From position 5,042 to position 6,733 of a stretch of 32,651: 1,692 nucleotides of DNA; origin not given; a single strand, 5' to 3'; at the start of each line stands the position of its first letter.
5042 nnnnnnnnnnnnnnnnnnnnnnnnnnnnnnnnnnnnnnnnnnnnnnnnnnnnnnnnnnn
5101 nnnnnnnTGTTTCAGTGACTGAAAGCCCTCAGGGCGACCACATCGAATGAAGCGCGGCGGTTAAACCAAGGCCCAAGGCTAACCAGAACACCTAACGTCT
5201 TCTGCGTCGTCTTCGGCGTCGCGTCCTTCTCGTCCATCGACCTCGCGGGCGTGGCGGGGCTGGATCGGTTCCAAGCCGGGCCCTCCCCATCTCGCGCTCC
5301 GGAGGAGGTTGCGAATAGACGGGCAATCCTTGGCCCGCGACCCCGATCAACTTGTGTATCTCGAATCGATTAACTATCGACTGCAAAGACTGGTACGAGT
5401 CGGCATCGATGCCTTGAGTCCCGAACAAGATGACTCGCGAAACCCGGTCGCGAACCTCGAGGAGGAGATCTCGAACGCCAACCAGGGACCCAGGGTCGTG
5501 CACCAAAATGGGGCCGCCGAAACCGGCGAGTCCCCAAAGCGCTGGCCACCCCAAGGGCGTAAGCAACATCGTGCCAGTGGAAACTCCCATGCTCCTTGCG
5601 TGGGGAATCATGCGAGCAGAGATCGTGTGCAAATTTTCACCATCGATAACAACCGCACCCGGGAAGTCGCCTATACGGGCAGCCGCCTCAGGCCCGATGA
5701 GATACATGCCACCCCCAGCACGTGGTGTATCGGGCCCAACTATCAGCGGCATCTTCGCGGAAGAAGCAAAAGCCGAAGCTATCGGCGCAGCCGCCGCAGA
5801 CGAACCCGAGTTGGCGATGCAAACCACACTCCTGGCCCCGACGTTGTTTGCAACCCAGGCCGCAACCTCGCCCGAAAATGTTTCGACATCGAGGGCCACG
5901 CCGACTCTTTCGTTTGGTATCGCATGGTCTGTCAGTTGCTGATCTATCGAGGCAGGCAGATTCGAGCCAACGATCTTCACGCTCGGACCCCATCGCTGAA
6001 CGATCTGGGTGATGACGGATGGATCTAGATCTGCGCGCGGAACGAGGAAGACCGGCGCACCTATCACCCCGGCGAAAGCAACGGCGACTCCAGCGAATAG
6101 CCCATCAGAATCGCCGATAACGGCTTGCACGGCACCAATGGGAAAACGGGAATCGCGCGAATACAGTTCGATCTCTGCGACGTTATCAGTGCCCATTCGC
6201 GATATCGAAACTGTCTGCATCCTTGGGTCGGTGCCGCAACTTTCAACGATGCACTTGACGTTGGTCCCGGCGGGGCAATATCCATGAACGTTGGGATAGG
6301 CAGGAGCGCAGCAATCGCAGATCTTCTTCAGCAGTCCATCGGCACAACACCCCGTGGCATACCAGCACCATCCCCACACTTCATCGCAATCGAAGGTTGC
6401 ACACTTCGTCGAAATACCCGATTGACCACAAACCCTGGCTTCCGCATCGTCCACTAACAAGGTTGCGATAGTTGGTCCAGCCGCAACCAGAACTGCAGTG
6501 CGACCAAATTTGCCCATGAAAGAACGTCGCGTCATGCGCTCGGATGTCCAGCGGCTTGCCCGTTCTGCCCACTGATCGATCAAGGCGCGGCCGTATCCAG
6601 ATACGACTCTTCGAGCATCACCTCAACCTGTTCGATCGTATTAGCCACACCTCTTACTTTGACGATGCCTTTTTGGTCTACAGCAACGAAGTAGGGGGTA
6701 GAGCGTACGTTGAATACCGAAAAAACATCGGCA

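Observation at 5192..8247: Orphan mau-like maturation module: MauE/MauD pair coupled to a Tat-exported 12-cysteine, cell-wall-binding protein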

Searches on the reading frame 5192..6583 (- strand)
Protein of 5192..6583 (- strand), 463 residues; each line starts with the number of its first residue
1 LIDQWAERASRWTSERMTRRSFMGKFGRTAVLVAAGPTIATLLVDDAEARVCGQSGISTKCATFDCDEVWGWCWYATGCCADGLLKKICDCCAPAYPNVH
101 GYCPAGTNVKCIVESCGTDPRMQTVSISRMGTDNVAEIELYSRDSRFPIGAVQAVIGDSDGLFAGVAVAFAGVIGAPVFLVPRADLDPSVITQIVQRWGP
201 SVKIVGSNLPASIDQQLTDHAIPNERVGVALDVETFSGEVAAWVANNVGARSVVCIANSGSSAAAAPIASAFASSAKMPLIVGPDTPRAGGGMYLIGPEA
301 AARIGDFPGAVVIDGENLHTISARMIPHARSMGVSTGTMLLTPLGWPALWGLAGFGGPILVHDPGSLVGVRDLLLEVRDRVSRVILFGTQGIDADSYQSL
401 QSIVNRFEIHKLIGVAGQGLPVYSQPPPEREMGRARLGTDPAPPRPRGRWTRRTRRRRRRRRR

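Call 3: search_protein_families(library=pfam, proteins=[window:5192-6583:-], max_evalue=0.1)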
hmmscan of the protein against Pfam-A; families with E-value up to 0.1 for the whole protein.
window:5192-6583:- (463 aa): 0 families

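Call 4: search_protein_families(library=ncbifam, proteins=[window:5192-6583:-], max_evalue=0.1)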
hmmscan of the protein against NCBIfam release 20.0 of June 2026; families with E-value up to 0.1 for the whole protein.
window:5192-6583:- (463 aa): 1 family
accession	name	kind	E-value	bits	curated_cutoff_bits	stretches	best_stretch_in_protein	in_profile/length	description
TIGR02659.1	TTQ_MADH_Lt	equivalog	0.00019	21.3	196.85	1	3-125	8-125/186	methylamine dehydrogenase (amicyanin) small subunit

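Call 5: search_solved_structures(query=window:5192-6583:-, max_evalue=10, show_alignments=3)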
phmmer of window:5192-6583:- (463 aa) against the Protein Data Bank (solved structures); distinct sequences matched with E-value up to 10: 14.
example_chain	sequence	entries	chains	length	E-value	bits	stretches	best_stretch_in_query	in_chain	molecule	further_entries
2ng1_A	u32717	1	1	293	0.29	13.1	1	234-330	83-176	SIGNAL SEQUENCE RECOGNITION PROTEIN FFH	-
1ffh_A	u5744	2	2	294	0.29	13.1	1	234-330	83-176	FFH | SIGNAL RECOGNITION PARTICLE PROTEIN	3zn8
1ng1_A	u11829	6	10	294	0.29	13.1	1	234-330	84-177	SIGNAL SEQUENCE RECOGNITION PROTEIN FFH | SIGNAL RECOGNITION PARTICLE PROTEIN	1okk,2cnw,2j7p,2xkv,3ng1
1ls1_A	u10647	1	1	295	0.29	13.1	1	234-330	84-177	SIGNAL RECOGNITION PARTICLE PROTEIN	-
1jpj_A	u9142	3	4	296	0.3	13.1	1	234-330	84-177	SIGNAL RECOGNITION PARTICLE PROTEIN | SRP54NG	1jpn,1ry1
2c03_A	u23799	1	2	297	0.3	13.1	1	234-330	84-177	SIGNAL RECOGNITION PARTICLE PROTEIN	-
1o87_A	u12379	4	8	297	0.3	13.1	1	234-330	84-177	SIGNAL RECOGNITION PARTICLE PROTEIN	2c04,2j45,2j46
1rj9_B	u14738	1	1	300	0.3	13.1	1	234-330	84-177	Signal recognition particle protein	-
2ffh_A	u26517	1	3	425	0.61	12.1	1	234-330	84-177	PROTEIN (FFH)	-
2iy3_A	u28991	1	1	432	0.65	12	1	234-330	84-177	Signal recognition particle protein,Signal recognition particle 54 kDa protein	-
2w3d_A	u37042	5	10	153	1.2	11.1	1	360-400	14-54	TWO COMPONENT SENSOR HISTIDINE KINASE DEVS (GAF FAMILY PROTEIN)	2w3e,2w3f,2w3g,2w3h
4ynr_A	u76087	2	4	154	1.2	11.1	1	360-400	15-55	Redox sensor histidine kinase response regulator DevS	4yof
6hni_A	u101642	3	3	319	1.9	10.5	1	231-298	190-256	ABC-type transport system, sugar-family extracellular solute-binding protein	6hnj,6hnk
1zjq_A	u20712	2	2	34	8.8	8.2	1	51-76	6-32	Jingzhaotoxin-VII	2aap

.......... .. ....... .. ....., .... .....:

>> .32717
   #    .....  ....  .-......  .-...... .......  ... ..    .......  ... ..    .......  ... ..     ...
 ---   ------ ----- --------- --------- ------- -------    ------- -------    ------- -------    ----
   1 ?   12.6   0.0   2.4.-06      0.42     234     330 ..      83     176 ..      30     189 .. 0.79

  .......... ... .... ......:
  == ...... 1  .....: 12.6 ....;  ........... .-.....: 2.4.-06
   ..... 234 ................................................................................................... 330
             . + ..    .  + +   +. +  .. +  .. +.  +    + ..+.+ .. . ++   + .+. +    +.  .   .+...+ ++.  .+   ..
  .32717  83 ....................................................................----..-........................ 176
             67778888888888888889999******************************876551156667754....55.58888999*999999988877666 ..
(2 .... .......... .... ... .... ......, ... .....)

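Call 6: find_homologous_proteins(query=window:5192-6583:-)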
Query window:5192-6583:- (463 aa): 395 proteins with E <= 0.001 among 8000 candidates; the best 120 are listed.
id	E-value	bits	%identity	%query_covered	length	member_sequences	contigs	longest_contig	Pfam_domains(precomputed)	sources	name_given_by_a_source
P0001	0.0e+0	1018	100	97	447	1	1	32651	-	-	-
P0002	1.5e-157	543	56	91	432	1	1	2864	-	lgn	-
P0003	2.6e-137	477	50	96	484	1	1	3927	-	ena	-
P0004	4.6e-130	453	50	94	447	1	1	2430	-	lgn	-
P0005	1.9e-129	451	51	95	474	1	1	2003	-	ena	-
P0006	7.0e-128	446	49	95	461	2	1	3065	-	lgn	-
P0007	6.3e-127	442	49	95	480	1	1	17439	-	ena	-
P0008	1.1e-126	442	49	95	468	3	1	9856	-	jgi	jgi:hypothetical protein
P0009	2.7e-126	440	48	96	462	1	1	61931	-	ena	-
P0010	7.7e-126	439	49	96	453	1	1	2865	-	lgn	-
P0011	9.9e-126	438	50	94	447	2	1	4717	-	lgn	-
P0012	1.4e-123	431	47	97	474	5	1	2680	-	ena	-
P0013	1.4e-123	431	48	98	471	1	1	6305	-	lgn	-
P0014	1.5e-123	431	48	96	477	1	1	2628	-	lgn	-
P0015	3.2e-123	430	48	96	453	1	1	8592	-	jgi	jgi:hypothetical protein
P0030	1.3e-117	412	49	88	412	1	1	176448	-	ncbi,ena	-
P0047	2.4e-107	378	45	98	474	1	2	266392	-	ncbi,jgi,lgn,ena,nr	ncbi:MAG TPA: hypothetical protein VM345_13815 [Acidimicrobiales bacterium]|jgi:hypothetical protein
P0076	8.4e-103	363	45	94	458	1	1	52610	-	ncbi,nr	ncbi:MAG TPA: hypothetical protein VML96_03800 [Egibacteraceae bacterium]|nr:hypothetical protein [E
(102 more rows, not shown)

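Call 7: find_encoding_contigs(protein=P0047, flank=8000, max_places=2)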
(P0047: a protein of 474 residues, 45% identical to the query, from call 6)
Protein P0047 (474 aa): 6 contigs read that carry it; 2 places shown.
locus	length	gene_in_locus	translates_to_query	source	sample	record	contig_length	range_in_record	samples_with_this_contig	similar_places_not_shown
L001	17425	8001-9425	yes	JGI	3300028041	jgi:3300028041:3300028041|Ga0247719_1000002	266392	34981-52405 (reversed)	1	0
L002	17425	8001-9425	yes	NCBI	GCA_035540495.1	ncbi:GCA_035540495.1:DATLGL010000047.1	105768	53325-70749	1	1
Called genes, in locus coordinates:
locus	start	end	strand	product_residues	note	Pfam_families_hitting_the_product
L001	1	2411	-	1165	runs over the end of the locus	PF02574:S-methyl_trans, PF00809:Pterin_bind, PF02607:B12-binding_2, PF02310:B12-binding, PF02965:Met_synt_B12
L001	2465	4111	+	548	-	PF00005:ABC_tran, PF02463:SMC_N (faint), PF13555:AAA_29 (faint), PF05729:NACHT (faint), PF13238:AAA_18 (faint), PF13304:AAA_21 (faint), PF13401:AAA_22 (faint), PF00005:ABC_tran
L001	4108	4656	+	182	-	PF01923:Cob_adeno_trans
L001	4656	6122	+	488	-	PF02789:Peptidase_M17_N, PF00883:Peptidase_M17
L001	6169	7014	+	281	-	-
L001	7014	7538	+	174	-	PF07291:MauE, PF07681:DoxX, PF13564:DoxX_2 (weak)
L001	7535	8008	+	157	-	PF00085:Thioredoxin, PF13098:Thioredoxin_2 (weak)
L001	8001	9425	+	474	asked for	-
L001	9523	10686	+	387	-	-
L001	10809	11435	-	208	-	-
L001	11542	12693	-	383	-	PF00437:T2SSE, PF13191:AAA_16 (weak), PF13604:AAA_30 (faint), PF25199:nSTAND_NTPase5 (weak)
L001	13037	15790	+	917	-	PF00989:PAS (weak), PF00990:GGDEF, PF00563:EAL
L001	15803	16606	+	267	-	PF00205:TPP_enzyme_M (faint), PF02146:SIR2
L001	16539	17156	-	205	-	PF00881:Nitroreductase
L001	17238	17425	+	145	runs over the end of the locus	PF00582:Usp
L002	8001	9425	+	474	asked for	-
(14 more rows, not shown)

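Call 8: find_encoding_contigs(protein=P0030, flank=8000, max_places=2)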
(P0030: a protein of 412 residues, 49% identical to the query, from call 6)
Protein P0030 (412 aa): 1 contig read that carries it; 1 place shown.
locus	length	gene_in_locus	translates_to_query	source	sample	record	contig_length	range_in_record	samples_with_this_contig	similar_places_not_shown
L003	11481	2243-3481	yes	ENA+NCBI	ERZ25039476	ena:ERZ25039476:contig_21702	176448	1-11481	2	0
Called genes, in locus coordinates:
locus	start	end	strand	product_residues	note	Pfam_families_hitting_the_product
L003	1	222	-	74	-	?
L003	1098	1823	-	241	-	-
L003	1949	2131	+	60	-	-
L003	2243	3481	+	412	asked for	-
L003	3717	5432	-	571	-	PF00563:EAL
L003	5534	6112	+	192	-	-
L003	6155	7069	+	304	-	PF04107:GCS2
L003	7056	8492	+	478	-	PF12867:DinB_2, PF03781:FGE-sulfatase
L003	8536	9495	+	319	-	PF10017:Methyltransf_33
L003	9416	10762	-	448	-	PF00563:EAL, PF13185:GAF_2 (faint)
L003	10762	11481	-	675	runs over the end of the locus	PF00989:PAS, PF08448:PAS_4, PF00990:GGDEF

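Call 9: find_encoding_contigs(protein=P0076, flank=8000, max_places=2)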
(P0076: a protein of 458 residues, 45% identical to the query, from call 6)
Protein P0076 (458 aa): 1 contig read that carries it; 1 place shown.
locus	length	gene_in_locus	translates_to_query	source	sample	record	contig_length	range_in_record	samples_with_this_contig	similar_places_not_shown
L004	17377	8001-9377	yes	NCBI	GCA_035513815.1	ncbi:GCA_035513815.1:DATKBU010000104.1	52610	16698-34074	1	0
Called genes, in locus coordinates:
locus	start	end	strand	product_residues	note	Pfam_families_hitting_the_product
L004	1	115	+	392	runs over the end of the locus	PF13439:Glyco_transf_4, PF13477:Glyco_trans_4_2 (weak), PF13579:Glyco_trans_4_4, PF20706:GT4-conflict, PF00534:Glycos_transf_1, PF13692:Glyco_trans_1_4, PF13524:Glyco_trans_1_2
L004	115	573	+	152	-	PF10722:YbjN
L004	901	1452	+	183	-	PF00857:Isochorismatase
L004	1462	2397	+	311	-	PF01619:Pro_dh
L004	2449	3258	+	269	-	PF01210:NAD_Gly3P_dh_N (faint), PF03807:F420_oxidored, PF14748:P5CR_dimer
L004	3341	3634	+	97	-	-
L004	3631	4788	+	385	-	PF00850:Hist_deacetyl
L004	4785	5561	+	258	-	PF15698:Phosphatase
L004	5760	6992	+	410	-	PF13620:CarboxypepD_reg, PF04122:CW_binding_2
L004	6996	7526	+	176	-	-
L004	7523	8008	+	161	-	-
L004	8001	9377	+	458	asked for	-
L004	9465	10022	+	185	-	-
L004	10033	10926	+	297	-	PF16575:CLP1_P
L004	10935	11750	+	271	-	PF01887:SAM_HAT_N, PF20257:SAM_HAT_C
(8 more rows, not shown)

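Call 15: search_solved_structures(query=A1, max_evalue=10, show_alignments=3)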
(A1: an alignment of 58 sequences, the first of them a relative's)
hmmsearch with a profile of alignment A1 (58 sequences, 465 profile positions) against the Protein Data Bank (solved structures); distinct sequences matched with E-value up to 10: 18.
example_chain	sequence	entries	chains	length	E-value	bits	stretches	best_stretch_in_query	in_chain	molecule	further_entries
5j72_A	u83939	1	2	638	1.4e-18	70.8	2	126-329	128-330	Putative N-acetylmuramoyl-L-alanine amidase,autolysin cwp6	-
5j6q_A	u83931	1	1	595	1.1e-12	51.3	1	129-320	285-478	Cell wall binding protein cwp8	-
7acx_B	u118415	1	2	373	3.4e-08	36.6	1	152-304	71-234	S-layer protein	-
7acy_B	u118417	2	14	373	3.7e-08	36.4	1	152-304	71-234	S-layer protein | Precursor of the S-layer proteins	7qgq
9f8e_B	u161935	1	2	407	5.1e-07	32.7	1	148-277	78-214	S-layer protein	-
7acz_B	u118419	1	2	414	5.5e-07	32.6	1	147-280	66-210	SLPH (HMW SLP)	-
8bby_B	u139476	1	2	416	5.6e-07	32.6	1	147-280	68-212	S-layer protein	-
9f8f_B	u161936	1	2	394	1.1e-05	28.3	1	154-290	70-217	SLPH - S-layer protein HMW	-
3c75_L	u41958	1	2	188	0.0043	19.7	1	4-120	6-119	Methylamine dehydrogenase light chain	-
8f7n_A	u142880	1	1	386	0.24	14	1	145-261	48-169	Methyl-accepting chemotaxis protein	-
4aaj_A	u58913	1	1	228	0.28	13.8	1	155-301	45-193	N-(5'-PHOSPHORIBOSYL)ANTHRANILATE ISOMERASE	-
3lwd_A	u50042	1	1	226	0.29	13.7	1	232-383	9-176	6-phosphogluconolactonase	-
2n3z_A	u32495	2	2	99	0.43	13.1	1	182-245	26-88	OR446 | De novo designed protein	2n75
6llq_A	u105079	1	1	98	0.58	12.7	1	184-245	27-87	VAL88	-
5lhf_A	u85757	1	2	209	0.68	12.5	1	148-243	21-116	N-(5'-phosphoribosyl)anthranilate isomerase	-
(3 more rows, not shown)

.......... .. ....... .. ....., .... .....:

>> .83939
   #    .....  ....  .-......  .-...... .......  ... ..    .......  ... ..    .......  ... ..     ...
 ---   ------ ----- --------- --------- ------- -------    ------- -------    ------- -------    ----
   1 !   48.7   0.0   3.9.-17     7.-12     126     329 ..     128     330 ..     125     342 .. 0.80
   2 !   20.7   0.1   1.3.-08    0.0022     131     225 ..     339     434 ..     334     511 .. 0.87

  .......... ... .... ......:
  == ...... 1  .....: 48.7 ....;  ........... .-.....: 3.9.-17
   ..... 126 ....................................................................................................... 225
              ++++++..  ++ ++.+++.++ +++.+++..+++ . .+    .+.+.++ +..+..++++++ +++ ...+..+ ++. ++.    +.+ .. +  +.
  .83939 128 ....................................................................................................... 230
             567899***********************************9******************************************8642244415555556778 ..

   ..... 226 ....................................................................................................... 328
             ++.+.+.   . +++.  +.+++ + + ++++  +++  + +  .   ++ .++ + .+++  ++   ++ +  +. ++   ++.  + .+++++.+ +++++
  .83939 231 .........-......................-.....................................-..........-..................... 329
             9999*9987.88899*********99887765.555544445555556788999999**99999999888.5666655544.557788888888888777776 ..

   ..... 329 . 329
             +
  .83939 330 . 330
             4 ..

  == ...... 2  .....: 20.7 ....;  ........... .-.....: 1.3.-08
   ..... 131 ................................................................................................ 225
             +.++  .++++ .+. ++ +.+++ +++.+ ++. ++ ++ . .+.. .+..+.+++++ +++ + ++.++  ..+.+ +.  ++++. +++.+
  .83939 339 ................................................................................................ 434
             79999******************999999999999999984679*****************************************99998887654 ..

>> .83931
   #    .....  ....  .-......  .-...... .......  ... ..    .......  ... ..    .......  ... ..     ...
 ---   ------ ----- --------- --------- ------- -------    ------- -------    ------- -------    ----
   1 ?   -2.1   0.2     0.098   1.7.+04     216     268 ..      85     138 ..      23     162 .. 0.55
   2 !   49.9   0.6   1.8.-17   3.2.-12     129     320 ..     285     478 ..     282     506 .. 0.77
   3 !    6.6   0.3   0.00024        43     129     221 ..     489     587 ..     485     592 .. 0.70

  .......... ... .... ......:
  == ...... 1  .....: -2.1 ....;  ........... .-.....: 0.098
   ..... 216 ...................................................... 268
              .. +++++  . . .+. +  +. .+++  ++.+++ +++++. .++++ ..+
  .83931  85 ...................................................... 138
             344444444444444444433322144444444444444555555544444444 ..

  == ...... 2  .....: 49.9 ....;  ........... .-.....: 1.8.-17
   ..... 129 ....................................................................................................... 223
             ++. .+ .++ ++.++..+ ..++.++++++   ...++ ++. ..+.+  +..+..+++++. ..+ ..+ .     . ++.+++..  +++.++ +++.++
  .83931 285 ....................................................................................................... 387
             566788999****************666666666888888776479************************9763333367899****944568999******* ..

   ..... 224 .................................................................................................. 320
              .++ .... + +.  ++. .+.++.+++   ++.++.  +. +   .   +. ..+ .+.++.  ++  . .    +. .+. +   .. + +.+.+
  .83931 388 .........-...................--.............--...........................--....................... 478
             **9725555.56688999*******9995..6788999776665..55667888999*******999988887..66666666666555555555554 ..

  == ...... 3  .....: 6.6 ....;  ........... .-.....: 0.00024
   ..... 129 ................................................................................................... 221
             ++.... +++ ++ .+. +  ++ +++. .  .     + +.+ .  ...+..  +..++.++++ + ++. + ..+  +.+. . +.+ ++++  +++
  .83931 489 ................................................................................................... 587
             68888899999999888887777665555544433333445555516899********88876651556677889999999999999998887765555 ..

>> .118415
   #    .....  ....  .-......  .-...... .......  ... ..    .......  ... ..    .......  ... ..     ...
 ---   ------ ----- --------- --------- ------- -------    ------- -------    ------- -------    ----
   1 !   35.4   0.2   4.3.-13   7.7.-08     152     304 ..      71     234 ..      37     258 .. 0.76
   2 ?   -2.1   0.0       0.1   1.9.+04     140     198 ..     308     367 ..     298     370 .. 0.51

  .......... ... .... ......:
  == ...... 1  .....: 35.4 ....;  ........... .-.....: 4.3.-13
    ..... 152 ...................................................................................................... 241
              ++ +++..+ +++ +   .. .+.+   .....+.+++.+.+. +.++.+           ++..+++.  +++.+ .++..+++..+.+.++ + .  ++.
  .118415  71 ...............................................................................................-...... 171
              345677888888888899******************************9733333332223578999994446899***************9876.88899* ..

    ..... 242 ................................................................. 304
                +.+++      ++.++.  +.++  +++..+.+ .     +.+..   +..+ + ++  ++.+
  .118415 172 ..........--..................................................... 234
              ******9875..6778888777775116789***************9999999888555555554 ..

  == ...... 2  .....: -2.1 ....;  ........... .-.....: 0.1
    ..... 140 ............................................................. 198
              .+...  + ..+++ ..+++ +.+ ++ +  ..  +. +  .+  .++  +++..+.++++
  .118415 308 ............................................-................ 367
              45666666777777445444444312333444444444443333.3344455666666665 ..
